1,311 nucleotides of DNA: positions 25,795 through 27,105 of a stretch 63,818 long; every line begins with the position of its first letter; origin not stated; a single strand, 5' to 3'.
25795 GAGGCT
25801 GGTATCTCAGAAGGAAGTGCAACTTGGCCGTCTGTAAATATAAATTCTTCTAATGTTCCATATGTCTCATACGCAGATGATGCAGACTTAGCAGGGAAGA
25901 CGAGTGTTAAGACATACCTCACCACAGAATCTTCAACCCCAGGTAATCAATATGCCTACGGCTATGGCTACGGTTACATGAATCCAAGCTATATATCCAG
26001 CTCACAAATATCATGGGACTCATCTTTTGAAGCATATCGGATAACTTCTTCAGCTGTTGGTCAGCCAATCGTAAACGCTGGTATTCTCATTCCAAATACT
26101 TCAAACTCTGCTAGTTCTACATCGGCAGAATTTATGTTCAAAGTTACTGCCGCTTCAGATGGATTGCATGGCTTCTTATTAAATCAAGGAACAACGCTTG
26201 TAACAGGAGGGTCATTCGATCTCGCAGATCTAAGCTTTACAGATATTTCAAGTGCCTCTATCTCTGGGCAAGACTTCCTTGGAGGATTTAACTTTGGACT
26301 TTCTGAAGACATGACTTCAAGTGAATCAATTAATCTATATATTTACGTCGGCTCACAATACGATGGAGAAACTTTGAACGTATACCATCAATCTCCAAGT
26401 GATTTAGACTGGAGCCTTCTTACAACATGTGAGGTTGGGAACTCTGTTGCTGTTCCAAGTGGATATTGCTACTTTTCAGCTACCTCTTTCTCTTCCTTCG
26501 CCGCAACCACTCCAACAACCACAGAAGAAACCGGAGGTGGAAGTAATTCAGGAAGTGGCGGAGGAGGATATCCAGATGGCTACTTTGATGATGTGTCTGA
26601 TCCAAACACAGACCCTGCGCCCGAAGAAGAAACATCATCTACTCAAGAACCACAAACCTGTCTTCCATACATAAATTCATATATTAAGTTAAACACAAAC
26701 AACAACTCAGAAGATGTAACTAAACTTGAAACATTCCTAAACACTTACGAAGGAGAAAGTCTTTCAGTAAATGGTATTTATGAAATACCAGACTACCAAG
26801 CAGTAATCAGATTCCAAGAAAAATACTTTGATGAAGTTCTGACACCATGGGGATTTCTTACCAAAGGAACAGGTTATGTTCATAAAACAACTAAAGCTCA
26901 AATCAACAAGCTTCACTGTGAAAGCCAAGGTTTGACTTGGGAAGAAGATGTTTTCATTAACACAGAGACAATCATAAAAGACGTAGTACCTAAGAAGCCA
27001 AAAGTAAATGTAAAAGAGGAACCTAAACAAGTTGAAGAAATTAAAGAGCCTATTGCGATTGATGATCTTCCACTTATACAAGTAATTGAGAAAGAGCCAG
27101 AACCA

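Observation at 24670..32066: Tandem triad of large paralogous surface proteins with an invariant Gly-Tyr block, about seven propeller-like repeats and a conserved C-module that I cannot place in a known family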

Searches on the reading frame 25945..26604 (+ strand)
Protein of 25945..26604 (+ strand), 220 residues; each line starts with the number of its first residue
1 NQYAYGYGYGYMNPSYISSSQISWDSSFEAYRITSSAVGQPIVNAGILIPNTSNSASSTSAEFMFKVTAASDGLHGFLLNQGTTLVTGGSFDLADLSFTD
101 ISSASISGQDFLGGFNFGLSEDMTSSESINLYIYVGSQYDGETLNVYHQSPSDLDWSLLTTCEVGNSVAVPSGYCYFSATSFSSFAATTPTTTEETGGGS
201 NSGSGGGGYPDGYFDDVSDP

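Call 36: find_homologous_proteins(query=A5, max_evalue=0.001)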
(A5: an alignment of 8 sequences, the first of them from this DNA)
Query A5 (8 sequences) (191 aa, profile of the alignment): 2 proteins with E <= 0.001 among 5750 candidates.
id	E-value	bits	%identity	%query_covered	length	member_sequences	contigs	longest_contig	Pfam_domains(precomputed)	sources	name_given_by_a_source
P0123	8.1e-45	171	37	44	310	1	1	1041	PF01471.24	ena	-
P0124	4.9e-9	54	-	-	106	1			-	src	-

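Call 45: search_protein_representatives(alignment_id=A6)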
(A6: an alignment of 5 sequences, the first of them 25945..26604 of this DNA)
Query: 5 sequences, 214 profile positions. Proteins with E-value up to 0.001 (for the whole library): 621; up to 1e-10: 417; up to 1e-30: 33. The best 150 are listed.
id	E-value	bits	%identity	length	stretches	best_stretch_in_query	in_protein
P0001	3.5e-94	330.7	-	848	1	1-214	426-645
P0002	3.0e-93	327.7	-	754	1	2-214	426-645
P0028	2.1e-69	249.8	-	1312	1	4-198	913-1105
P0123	1.3e-61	224.3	-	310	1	38-212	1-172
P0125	3.5e-51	190.2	-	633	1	2-207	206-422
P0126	1.2e-48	182.0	-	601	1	1-208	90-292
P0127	8.3e-46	172.7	-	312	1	2-198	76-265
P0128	3.6e-44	167.3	-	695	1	2-198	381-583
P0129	1.1e-43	165.7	-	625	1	2-188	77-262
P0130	7.9e-43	162.9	-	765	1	2-189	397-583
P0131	1.2e-42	162.4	-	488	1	3-202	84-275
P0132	1.2e-42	162.3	-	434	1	3-206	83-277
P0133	1.3e-42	162.2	-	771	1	1-191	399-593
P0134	6.0e-42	160.0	-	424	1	2-202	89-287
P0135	3.2e-41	157.7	-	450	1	3-210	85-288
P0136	8.5e-41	156.3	-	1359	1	32-193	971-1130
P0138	2.5e-39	151.5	-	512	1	2-197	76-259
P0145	1.7e-32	129.2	-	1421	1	13-206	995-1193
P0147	3.6e-32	128.1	-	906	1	4-199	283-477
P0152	6.4e-31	124.0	-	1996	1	16-192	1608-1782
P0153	8.6e-31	123.6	-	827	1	3-191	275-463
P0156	5.6e-30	120.9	-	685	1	3-184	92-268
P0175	1.4e-26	109.8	-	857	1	2-195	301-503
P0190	4.2e-23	98.4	-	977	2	113-186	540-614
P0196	1.1e-21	93.8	-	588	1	3-198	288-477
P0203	2.3e-20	89.5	-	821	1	19-189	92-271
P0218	1.2e-18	83.9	-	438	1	48-198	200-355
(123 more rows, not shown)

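Call 49: search_protein_families(library=pfam, proteins=[P0126, P0135, P0138, P0129, P0156, P0134, P0218, P0145, P0136, P0152], max_evalue=0.01)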
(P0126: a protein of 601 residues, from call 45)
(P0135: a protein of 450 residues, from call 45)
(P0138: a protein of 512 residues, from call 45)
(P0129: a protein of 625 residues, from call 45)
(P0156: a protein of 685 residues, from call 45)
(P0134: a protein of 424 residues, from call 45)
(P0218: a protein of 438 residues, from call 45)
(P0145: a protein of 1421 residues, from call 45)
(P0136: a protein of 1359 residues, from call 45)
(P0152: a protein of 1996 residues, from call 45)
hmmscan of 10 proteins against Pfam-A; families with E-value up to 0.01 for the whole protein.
P0126 (601 aa): 0 families

P0135 (450 aa): 0 families

P0138 (512 aa): 3 families
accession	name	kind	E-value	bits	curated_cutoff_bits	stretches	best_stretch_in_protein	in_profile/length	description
PF05227.19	CHASE3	-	0.00034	21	28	1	333-402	66-136/138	CHASE3 domain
PF01471.23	PG_binding_1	-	0.0013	19.3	23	0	459-506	19-57/57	Putative peptidoglycan binding domain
PF04568.17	IATP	-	0.0067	17.3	25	1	249-313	33-96/98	Mitochondrial ATPase inhibitor, IATP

P0129 (625 aa): 0 families

P0156 (685 aa): 1 family
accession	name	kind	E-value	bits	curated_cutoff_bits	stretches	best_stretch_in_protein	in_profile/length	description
PF00395.25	SLH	-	1.1e-14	54.5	20.8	2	559-601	1-43/44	S-layer homology domain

P0134 (424 aa): 1 family
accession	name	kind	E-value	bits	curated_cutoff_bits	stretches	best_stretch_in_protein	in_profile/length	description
PF01471.23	PG_binding_1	-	5.8e-10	39.6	23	1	355-417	2-55/57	Putative peptidoglycan binding domain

P0218 (438 aa): 0 families

P0145 (1421 aa): 1 family
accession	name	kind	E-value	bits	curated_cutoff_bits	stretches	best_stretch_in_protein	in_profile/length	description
PF03640.20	Lipoprotein_15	-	0.00016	21.5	24.4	0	978-992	14-29/47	Secreted repeat of unknown function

P0136 (1359 aa): 1 family
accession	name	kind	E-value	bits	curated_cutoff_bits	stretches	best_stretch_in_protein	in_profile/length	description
PF00041.27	fn3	-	0.00025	21.6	25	1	882-963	10-82/84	Fibronectin type III domain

P0152 (1996 aa): 5 families
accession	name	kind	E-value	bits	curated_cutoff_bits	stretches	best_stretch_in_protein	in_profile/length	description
PF00041.27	fn3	-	2.9e-19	69.5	25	2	517-602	1-75/84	Fibronectin type III domain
PF16656.11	Pur_ac_phosph_N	-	2e-08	35.1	30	2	519-600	1-84/93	Purple acid Phosphatase, N-terminal domain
PF24489.1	Ig_J_second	-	0.00073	20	27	0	561-617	40-98/105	Tip attachment protein J second Ig-like domain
PF25059.1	FN3_DSCAM-DSCAML_C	-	0.0012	19.5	39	0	535-611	12-80/89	DSCAM/DSCAML C-terminal Fn3-like domain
PF24943.1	Fn3_Dep-1_2nd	-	0.0055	17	27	0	1556-1620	31-95/97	Dep-1 second Fn3-like domain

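Call 63: find_encoding_contigs(protein=P0130, flank=6000, max_places=3)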
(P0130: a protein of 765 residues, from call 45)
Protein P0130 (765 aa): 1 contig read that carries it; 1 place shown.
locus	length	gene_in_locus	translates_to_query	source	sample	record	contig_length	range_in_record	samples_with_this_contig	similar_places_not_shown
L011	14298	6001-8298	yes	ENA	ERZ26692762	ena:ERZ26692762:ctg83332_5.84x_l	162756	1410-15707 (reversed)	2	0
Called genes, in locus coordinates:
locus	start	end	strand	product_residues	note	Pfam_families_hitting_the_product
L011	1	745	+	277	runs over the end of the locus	PF13641:Glyco_tranf_2_3, PF00535:Glycos_transf_2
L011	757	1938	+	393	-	PF13439:Glyco_transf_4 (weak), PF20706:GT4-conflict, PF00534:Glycos_transf_1, PF13692:Glyco_trans_1_4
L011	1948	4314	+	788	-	-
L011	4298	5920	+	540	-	-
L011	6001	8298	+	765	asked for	PF07494:Reg_prop (faint), PF01471:PG_binding_1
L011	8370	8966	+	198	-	PF00677:Lum_binding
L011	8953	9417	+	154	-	PF00885:DMRL_synthase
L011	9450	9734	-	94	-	-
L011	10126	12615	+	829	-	PF03477:ATP-cone, PF00317:Ribonuc_red_lgN, PF02867:Ribonuc_red_lgC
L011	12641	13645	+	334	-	PF00268:Ribonuc_red_sm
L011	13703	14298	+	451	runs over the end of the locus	PF02878:PGM_PMM_I, PF02879:PGM_PMM_II, PF02880:PGM_PMM_III, PF00408:PGM_PMM_IV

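Call 64: find_encoding_contigs(protein=P0135, flank=6000, max_places=3)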
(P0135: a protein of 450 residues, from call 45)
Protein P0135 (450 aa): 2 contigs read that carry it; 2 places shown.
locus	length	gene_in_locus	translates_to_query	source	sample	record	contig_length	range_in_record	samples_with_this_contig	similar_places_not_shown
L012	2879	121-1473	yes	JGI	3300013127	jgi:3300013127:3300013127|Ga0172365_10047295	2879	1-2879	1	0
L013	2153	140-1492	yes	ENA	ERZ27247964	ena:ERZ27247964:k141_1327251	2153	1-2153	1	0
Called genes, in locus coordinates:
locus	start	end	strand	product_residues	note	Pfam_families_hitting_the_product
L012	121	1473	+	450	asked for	-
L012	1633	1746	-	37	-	-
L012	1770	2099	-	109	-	-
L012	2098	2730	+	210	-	PF00872:Transposase_mut, PF10551:MULE (weak)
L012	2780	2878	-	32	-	?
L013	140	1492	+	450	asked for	-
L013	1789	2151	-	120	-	?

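Call 66: predict_structure(alignment_id=A8)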
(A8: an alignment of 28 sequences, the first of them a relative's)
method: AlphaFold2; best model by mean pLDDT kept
length: 450 residues; sequences in the alignment: 28
mean_pLDDT: 68.0   pTM: 0.54
mean pLDDT of the five models: 68.0, 68.1, 67.0, 64.2, 63.8
residues with pLDDT >= 90: 134; 70-90: 100; 50-70: 77; < 50: 139
segments of 3 or more residues with pLDDT < 50: 268-341, 346-348, 350-385, 429-450
pLDDT, mean of each block of 10 residues (from residue 1): 56 71 85 66 87 87 60 76 79 93 93 88 87 93 93 96 89 89 90 84 97 94 89 92 97 96 70 41 37 32 30 28 39 46 50 39 28 28 48 61 67 67 56 38 30
secondary structure, 60 per line:
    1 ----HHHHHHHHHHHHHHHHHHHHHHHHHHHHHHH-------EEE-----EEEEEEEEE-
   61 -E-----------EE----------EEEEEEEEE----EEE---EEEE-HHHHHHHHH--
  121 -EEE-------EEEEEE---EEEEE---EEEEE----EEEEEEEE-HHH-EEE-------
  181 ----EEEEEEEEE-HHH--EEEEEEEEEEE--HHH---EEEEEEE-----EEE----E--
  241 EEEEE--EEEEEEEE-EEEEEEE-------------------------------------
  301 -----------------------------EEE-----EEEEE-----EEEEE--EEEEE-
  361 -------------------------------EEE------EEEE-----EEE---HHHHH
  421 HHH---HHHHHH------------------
elements in order: H5-35 E43-45 E51-59 E86-94 E99-101 E105-108 H110-118 E122-124 E132-137 E141-145 E149-153 E158-165 E171-173 E185-193 E200-210 E219-225 E231-233 E241-245 E248-255 E257-263 E330-332 E338-342 E348-352 E355-359 E392-394 E401-404 E410-412 H416-423 H427-432

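Call 69: fold_search(model_id=the predicted structure, library=pdb)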
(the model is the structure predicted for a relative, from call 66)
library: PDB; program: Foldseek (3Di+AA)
matches with E <= 10: 119; with E <= 0.001: 0
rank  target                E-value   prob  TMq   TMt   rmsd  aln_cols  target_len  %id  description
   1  4dlo_A                2.0e-02  0.69  0.13  0.16  13.9       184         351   15  Crystal structure of the GAIN and HormR domains of brain angiogenesis inhibitor 3 (BAI3) (released 2012-02-22)
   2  6m3p_C                2.3e-02  0.98  0.19  0.20   6.5       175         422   12  Crystal structure of AnkG/beta2-spectrin complex (released 2020-05-13)
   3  6m3q_E                3.1e-02  0.99  0.20  0.20   6.3       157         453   11  Crystal structure of AnkB/beta4-spectrin complex (released 2020-05-13)
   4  3ud2_B                3.3e-02  0.99  0.20  0.27   5.3       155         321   11  Crystal structure of Selenomethionine ZU5A-ZU5B protein domains of human erythrocyte ankyrin (released 2012-02-22)
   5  9y6s_9K               4.5e-02  0.41  0.13  0.11  14.4       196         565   15  96-nm repeat of the Leishmania tarentolae doublet microtubule (released 2025-12-17)
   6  6m3p_E                5.3e-02  0.94  0.19  0.20   6.7       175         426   13  Crystal structure of AnkG/beta2-spectrin complex (released 2020-05-13)
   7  4d8o                  7.0e-02  0.96  0.19  0.17   7.1       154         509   10  Crystal Structure of the ankyrin-B ZU5-ZU5-UPA-DD tandem (released 2012-03-28)
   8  3ud1_A                7.8e-02  0.51  0.15  0.20  10.7       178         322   11  Crystal structure of ZU5A-ZU5B domains of human erythrocyte ankyrin (released 2012-02-22)
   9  3ud2_A                1.4e-01  0.90  0.18  0.25   6.0       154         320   11  Crystal structure of Selenomethionine ZU5A-ZU5B protein domains of human erythrocyte ankyrin (released 2012-02-22)
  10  6m3r_E                1.8e-01  0.66  0.17  0.18   8.2       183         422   12  Crystal structure of AnkG/beta4-spectrin complex (released 2020-05-13)
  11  8j07_k3               2.1e-01  0.47  0.17  0.16   8.0       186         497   11  96nm repeat of human respiratory doublet microtubule and associated axonemal complexes (released 2023-07-26)
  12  9e5c_5n               3.6e-01  0.13  0.15  0.11  22.2       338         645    8  Cryo-EM structure of 96 nm repeat of microtubule doublet from T. brucei flagellum (released 2025-03-12)
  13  6pzz_E                6.2e-01  0.15  0.09  0.29   9.4        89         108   12  CryoEM derived model of NA-80 Fab in complex with N9 Shanghai2 (released 2019-12-04)
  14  1rjc_A                8.7e-01  0.15  0.10  0.29  11.8       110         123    9  Crystal structure of the camelid single domain antibody cAb-Lys2 in complex with hen egg white lysozyme (released 2005-02-01)
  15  3kif_C                1.1e+00  0.12  0.06  0.26  15.0        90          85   16  The crystal structures of two fragments truncated from 5-bladed beta-propeller lectin, tachylectin-2 (Lib1-B7-18 and L (released 2010-04-28)
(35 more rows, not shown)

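Call 80: search_solved_structures(query=A8, max_evalue=10, show_alignments=4)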
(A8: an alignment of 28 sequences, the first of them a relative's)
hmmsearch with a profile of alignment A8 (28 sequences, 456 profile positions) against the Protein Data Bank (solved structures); distinct sequences matched with E-value up to 10: 5.
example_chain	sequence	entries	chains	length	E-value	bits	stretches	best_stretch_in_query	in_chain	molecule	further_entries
8t1i_J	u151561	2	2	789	0.1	15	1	269-397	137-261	Mediator of RNA polymerase II transcription subunit 15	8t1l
7emf_O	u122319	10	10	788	0.24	13.7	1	274-400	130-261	Mediator of RNA polymerase II transcription subunit 15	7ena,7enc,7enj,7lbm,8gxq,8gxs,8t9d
5oym_H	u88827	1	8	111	0.29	13.5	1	262-348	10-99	PC4 and SFRS1-interacting protein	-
6wxh_D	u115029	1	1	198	0.36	13.2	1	261-367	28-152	Colicin-E1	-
9xti_A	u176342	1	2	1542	1.4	11.3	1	261-395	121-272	E3 ubiquitin-protein ligase UBR4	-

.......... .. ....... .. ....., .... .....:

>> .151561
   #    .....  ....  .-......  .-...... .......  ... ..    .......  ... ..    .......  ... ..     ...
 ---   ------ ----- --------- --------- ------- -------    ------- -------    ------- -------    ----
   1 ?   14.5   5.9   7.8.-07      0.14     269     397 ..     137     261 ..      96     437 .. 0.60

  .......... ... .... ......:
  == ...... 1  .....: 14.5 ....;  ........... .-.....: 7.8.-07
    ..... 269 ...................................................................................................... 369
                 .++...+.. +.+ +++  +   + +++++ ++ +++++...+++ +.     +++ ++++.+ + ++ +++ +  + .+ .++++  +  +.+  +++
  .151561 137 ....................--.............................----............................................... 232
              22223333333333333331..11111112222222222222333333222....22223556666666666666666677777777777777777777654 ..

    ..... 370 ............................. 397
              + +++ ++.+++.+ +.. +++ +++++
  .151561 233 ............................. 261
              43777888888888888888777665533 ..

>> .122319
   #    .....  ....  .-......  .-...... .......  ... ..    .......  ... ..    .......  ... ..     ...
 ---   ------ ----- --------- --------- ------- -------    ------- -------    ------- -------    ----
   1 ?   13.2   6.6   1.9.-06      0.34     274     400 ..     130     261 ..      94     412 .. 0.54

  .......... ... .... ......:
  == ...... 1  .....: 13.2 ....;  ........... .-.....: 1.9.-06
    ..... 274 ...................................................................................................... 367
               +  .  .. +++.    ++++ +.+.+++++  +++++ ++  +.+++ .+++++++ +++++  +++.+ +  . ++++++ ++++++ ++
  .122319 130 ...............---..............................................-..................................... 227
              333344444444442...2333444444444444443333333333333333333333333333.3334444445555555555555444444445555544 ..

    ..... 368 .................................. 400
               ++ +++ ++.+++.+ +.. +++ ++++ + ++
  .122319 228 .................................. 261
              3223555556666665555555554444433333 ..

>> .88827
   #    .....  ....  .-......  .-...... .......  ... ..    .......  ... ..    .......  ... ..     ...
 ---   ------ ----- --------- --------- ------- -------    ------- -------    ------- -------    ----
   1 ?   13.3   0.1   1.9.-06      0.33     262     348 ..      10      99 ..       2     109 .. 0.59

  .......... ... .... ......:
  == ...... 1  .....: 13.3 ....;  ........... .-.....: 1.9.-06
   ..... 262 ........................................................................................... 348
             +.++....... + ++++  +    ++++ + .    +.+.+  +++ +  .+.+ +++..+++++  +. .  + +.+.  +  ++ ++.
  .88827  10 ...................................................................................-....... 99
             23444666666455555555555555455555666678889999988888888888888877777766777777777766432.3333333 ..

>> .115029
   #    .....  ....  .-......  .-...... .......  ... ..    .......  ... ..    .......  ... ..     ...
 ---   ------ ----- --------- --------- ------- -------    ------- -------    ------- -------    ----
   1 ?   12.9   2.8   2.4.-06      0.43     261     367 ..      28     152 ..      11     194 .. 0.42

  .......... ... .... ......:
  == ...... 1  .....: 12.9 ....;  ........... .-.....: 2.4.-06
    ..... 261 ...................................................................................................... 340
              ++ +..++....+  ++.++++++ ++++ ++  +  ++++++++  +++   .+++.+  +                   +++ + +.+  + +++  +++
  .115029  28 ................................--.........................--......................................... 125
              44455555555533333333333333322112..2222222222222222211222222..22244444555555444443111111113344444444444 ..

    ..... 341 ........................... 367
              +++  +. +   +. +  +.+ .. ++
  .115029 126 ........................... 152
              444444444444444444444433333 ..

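Call 95: search_protein_families(library=pfam, proteins=[P0128, P0130, P0133, P0153, P0175, P0196, P0147, P0203, P0190, P0125], max_evalue=0.01)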
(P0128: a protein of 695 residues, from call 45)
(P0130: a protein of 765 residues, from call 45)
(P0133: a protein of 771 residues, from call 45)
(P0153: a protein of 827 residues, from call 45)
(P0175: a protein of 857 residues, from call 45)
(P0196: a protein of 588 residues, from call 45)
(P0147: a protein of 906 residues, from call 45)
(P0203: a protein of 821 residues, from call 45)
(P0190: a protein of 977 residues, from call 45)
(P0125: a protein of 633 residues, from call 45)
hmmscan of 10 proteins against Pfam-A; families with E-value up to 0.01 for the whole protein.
P0128 (695 aa): 4 families
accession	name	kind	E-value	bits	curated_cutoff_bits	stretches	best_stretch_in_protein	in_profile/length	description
PF07494.17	Reg_prop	-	2.7e-09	36.5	20.4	0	213-229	8-24/24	Two component regulator propeller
PF01471.23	PG_binding_1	-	1.6e-08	35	23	1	627-687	3-54/57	Putative peptidoglycan binding domain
PF03951.24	Gln-synt_N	-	1.1e-05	25.3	33.4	0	278-299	34-56/82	Glutamine synthetase, beta-Grasp domain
PF01957.25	NfeD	-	0.00028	21.5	29.1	0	325-360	18-52/57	NfeD-like C-terminal, partner-binding domain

P0130 (765 aa): 2 families
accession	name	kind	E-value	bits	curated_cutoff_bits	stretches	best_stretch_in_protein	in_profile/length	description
PF01471.23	PG_binding_1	-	8.7e-17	61.5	23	1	617-669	1-53/57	Putative peptidoglycan binding domain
PF07494.17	Reg_prop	-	6.2e-11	41.6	20.4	1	307-329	2-24/24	Two component regulator propeller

P0133 (771 aa): 3 families
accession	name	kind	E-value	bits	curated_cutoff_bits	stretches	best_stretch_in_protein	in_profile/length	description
PF01471.23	PG_binding_1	-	8.6e-12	45.5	23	1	626-678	1-53/57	Putative peptidoglycan binding domain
PF07494.17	Reg_prop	-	1.2e-09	37.7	20.4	0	215-236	2-23/24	Two component regulator propeller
PF01957.25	NfeD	-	0.0017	18.9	29.1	0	194-216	17-38/57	NfeD-like C-terminal, partner-binding domain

P0153 (827 aa): 1 family
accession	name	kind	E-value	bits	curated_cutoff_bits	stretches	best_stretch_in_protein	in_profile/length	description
PF10342.15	Kre9_KNH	-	1.2e-06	29.6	24.6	1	474-563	2-94/94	Kre9/KNH-like N-terminal Ig-like domain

P0175 (857 aa): 0 families

P0196 (588 aa): 0 families

P0147 (906 aa): 0 families

P0203 (821 aa): 4 families
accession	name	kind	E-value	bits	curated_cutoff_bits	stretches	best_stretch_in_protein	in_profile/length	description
PF01471.23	PG_binding_1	-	1.6e-09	38.3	23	1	753-815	2-55/57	Putative peptidoglycan binding domain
PF00041.27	fn3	-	5.5e-05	23.7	25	0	634-664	48-78/84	Fibronectin type III domain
PF25059.1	FN3_DSCAM-DSCAML_C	-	0.00011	22.9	39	0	637-671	47-80/89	DSCAM/DSCAML C-terminal Fn3-like domain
PF16656.11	Pur_ac_phosph_N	-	0.0028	18.6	30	0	630-661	56-84/93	Purple acid Phosphatase, N-terminal domain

P0190 (977 aa): 1 family
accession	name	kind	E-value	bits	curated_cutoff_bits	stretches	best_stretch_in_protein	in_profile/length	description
PF10342.15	Kre9_KNH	-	0.0038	18.4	24.6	0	632-689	2-65/94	Kre9/KNH-like N-terminal Ig-like domain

P0125 (633 aa): 2 families
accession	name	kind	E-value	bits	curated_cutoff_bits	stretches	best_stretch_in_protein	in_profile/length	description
PF01471.23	PG_binding_1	-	1e-13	51.6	23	1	457-521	1-57/57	Putative peptidoglycan binding domain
PF07494.17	Reg_prop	-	3.4e-08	33.2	20.4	0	122-140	3-21/24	Two component regulator propeller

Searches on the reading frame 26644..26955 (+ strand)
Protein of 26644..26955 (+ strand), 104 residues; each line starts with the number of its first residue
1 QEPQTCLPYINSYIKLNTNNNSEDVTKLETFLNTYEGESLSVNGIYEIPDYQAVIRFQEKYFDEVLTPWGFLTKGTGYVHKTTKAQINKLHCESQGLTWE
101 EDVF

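Call 88: search_protein_families(library=pfam, proteins=[window:26644-26955:+], max_evalue=10)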
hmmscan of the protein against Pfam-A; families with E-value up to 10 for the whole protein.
seq(104 aa): 2 families
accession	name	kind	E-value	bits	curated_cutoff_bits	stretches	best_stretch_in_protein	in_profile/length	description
PF01471.23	PG_binding_1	-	0.02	15.5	23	1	22-61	2-41/57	Putative peptidoglycan binding domain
PF16689.10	APC_N_CC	-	0.021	15.5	27.4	1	6-30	12-36/52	Coiled-coil N-terminus of APC, dimerisation domain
